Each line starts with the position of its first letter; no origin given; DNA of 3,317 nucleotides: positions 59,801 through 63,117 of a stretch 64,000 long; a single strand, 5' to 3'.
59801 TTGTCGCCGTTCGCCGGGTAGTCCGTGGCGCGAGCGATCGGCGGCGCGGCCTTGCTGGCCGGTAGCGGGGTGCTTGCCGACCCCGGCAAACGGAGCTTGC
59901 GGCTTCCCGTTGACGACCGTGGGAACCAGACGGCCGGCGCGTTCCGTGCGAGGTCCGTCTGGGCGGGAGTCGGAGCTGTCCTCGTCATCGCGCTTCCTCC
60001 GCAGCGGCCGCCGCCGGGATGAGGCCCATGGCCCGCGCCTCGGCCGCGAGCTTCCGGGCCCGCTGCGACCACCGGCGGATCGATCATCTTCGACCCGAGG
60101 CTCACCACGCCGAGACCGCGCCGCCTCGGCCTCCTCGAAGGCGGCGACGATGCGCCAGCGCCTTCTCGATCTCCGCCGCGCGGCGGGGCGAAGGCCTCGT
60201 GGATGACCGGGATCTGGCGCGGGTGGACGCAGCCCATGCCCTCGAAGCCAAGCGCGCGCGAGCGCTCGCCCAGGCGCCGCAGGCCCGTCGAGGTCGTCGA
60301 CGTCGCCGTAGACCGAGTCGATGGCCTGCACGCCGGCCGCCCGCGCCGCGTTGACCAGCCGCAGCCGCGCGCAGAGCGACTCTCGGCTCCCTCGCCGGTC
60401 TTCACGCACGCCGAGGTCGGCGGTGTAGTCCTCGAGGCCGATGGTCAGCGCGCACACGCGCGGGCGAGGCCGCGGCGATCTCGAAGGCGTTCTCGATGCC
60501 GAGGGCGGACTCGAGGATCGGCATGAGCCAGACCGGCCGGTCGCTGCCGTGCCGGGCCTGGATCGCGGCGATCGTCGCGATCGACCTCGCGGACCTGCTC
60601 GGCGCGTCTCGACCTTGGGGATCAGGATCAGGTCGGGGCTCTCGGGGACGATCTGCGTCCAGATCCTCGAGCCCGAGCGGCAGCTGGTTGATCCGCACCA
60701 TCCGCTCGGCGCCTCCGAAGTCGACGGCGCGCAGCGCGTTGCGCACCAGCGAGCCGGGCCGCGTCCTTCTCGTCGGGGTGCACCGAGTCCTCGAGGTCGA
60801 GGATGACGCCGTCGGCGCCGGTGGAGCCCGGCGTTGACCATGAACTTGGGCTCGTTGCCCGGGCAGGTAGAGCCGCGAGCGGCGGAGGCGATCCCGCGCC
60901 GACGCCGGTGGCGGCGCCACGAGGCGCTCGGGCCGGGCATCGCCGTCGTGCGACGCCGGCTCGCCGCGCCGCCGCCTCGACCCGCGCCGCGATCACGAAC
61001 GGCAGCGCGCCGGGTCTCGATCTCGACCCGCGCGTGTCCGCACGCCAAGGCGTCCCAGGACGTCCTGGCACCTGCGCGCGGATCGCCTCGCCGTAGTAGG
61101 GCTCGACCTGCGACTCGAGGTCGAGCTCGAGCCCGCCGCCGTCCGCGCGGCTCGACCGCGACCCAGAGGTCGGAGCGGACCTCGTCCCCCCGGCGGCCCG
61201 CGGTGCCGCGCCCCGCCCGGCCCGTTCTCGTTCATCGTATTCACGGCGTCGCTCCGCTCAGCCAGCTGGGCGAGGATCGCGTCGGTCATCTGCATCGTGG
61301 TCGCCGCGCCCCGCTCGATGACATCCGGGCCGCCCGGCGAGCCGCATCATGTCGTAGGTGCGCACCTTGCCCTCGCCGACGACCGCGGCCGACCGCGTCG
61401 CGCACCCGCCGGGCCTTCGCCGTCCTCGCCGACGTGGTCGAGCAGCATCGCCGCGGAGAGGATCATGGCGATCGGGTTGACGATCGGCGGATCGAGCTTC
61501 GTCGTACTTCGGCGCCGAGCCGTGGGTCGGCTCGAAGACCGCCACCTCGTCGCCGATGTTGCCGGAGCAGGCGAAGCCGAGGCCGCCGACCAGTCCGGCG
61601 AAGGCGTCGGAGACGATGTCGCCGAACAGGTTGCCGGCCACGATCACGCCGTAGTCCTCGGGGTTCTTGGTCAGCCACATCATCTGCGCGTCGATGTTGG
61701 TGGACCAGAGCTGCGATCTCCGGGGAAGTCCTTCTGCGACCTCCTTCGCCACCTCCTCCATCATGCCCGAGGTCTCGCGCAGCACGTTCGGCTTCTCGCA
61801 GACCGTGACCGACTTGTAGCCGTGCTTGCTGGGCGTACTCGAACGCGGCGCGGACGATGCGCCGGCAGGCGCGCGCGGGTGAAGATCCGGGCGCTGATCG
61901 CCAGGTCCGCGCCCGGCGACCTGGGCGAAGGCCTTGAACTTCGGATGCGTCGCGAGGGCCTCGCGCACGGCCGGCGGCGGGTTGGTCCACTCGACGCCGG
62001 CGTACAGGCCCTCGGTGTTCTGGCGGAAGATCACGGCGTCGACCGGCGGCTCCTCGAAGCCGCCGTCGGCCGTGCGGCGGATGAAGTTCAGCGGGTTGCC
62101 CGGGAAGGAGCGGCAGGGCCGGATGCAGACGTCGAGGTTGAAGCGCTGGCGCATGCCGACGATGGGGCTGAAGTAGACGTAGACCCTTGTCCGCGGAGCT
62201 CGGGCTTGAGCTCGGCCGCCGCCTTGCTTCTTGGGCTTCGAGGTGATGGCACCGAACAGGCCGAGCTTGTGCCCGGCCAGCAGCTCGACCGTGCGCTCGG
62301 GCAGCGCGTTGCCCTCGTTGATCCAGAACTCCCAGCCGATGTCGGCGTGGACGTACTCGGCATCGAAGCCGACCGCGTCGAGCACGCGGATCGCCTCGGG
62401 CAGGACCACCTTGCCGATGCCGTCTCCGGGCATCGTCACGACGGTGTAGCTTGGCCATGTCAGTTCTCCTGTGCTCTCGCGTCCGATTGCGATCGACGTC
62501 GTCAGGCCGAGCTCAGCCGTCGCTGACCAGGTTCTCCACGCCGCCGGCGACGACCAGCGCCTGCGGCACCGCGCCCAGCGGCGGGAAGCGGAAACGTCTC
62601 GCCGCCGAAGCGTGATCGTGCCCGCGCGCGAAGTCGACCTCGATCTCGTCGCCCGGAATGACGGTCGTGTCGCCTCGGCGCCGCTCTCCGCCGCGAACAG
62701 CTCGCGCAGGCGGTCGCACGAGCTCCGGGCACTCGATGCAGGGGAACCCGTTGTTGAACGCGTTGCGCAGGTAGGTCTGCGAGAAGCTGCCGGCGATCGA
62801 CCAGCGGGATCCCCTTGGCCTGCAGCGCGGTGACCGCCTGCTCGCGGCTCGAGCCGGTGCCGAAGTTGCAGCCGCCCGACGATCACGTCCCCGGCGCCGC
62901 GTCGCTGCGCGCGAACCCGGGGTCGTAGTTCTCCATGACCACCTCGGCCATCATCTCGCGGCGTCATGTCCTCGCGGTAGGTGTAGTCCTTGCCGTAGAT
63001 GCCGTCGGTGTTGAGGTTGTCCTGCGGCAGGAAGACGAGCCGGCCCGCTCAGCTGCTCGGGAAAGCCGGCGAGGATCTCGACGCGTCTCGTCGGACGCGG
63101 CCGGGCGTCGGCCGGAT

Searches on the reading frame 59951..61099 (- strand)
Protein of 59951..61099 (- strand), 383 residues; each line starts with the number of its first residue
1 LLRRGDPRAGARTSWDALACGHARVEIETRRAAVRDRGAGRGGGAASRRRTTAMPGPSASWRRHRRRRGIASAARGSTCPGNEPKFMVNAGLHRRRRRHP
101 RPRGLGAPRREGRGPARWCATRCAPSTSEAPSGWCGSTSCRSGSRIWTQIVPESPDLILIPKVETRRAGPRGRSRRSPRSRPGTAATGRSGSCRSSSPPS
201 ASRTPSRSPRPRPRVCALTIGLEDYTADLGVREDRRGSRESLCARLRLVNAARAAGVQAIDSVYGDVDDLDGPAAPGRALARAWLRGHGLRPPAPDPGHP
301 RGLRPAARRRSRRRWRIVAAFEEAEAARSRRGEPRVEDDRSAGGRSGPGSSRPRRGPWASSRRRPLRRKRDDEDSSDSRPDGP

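Call 26: search_protein_families(library=pfam, proteins=[window:59951-61099:-], max_evalue=0.01)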
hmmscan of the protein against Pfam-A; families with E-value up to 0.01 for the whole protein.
seq(383 aa): 1 family
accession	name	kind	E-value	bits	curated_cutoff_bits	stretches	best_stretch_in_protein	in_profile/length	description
PF03328.21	HpcH_HpaI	-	1e-10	41.7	25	1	214-277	143-205/221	HpcH/HpaI aldolase/citrate lyase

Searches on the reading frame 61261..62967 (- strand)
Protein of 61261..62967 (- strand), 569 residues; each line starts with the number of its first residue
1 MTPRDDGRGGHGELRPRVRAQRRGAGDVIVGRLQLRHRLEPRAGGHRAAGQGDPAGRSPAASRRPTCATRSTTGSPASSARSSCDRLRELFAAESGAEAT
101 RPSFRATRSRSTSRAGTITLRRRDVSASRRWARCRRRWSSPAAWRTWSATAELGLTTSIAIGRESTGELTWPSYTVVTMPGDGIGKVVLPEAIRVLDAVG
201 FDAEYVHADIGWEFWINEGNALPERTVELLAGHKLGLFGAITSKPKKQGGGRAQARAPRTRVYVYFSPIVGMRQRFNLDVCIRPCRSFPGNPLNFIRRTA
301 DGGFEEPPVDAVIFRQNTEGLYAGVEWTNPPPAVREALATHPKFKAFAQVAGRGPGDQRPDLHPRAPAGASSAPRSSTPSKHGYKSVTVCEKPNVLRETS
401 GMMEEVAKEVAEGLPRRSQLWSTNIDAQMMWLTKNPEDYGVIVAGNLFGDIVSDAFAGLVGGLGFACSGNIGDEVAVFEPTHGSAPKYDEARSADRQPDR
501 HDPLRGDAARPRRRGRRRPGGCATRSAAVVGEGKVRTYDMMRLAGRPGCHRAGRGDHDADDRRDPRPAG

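Call 52: search_protein_representatives(protein=window:61261-62967:-)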
Query: 569 residues. Proteins with E-value up to 0.001 (for the whole library): 6111; up to 1e-10: 1783; up to 1e-30: 146. The best 150 are listed.
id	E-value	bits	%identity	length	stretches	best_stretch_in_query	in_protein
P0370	7.2e-114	398.0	54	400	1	175-553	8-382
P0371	2.3e-109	383.1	61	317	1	173-482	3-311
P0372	1.6e-102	360.5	64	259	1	174-432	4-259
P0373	1.2e-97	344.4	59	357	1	208-520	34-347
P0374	3.7e-90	319.7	60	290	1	281-556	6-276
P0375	1.8e-83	297.6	73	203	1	173-353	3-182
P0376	2.4e-83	297.2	73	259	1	173-349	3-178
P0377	2.4e-80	287.3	74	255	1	179-353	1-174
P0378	1.9e-78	281.0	57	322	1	208-467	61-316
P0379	3.5e-76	273.5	56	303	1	236-491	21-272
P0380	2.8e-75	270.6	65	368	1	125-333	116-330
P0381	1.9e-74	267.8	67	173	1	173-344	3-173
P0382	1.6e-69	251.6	49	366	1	179-462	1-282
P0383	4.5e-68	246.8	46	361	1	180-488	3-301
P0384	1.5e-67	245.0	49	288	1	262-534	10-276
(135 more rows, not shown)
